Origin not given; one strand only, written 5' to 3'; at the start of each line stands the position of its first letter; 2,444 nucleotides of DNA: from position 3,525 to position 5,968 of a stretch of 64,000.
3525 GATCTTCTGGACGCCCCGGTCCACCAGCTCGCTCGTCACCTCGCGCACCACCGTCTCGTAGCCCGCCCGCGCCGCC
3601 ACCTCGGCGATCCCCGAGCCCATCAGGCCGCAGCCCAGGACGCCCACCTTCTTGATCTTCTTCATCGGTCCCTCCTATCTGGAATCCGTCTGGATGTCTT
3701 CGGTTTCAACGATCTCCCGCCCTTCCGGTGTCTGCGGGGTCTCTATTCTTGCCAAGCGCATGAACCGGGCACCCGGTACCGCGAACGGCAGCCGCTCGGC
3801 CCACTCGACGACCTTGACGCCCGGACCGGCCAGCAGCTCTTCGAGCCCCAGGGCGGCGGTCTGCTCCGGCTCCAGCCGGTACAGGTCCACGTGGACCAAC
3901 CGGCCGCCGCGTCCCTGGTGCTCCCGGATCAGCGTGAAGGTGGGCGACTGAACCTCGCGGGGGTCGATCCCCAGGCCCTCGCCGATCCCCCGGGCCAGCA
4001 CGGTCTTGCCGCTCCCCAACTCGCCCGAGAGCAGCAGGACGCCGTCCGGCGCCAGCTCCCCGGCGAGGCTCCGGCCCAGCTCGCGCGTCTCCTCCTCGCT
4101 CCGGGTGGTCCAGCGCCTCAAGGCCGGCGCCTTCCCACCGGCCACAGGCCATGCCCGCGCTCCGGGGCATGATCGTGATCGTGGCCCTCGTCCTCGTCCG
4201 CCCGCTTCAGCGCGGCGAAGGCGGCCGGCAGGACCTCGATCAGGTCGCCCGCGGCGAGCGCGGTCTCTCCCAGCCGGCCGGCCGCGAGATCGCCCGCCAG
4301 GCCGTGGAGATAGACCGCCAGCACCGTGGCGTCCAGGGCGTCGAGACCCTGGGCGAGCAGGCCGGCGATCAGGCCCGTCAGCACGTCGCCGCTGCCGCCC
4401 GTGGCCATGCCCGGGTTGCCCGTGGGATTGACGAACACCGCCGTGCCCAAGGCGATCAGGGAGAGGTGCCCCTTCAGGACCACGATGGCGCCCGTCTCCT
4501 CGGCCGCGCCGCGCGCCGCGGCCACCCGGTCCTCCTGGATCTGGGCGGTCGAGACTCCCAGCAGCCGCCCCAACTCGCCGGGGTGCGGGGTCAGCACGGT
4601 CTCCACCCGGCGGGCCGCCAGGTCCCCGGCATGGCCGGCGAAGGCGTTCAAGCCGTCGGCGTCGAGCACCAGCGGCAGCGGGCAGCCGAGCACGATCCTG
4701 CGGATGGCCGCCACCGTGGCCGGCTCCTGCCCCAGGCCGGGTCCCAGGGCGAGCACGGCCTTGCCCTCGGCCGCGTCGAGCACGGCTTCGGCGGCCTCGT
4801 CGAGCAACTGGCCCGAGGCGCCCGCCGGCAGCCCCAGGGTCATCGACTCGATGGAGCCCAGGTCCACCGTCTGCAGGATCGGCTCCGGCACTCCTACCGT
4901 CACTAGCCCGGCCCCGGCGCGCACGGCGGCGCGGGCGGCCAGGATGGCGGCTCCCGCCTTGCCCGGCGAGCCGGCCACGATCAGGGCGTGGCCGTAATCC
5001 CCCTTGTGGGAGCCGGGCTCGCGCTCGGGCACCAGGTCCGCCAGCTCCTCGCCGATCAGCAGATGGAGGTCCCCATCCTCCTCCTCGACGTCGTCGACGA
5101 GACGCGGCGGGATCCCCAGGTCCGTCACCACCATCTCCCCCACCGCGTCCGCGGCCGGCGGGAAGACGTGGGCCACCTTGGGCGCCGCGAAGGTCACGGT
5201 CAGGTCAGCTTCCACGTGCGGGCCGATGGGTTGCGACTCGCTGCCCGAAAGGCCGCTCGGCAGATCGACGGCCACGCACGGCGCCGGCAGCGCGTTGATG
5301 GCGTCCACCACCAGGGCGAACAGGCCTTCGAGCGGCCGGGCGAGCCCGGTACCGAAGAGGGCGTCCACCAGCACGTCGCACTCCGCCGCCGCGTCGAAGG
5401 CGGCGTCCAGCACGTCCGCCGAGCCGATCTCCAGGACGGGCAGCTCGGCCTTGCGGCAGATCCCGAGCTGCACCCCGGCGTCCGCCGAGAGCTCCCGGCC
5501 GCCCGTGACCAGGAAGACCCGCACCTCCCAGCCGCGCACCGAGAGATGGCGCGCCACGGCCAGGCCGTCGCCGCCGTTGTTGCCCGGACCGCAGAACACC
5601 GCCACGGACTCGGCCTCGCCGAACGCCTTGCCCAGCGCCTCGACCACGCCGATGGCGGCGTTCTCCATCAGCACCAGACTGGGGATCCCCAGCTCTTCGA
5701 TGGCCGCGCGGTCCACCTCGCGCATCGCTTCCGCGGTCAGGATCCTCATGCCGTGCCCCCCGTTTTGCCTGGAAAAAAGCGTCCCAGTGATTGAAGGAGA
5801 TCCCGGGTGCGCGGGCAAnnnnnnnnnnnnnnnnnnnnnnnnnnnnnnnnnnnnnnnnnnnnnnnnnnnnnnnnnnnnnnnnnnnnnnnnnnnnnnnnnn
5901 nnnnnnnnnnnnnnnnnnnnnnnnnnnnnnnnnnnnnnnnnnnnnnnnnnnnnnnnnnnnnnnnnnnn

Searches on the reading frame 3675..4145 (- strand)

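Call 74: search_protein_families(library=pfam, proteins=[window:3675-4145:-], max_evalue=0.00001)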
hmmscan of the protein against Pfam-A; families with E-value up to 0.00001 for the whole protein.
window:3675-4145:- (156 aa): 1 family
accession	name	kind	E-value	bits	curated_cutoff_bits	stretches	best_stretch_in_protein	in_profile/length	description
PF02367.23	TsaE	-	3e-33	114.9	26.6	1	15-127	2-113/128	Threonylcarbamoyl adenosine biosynthesis protein TsaE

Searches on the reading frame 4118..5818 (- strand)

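Call 74: search_protein_families(library=pfam, proteins=[window:4118-5818:-], max_evalue=0.00001)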
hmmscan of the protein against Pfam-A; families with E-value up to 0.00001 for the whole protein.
window:4118-5818:- (566 aa): 3 families
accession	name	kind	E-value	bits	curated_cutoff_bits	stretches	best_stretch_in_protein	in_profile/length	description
PF01256.23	Carb_kinase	-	8e-54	183.1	27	1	279-530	2-240/242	NAD(P)H-hydrate dehydratase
PF03853.21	YjeF_N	-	1.9e-46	158.6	24.9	1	48-215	2-168/169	YjeF-related protein N-terminus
PF02110.20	HK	-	3.8e-07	30.2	27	1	419-519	128-229/247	Hydroxyethylthiazole kinase family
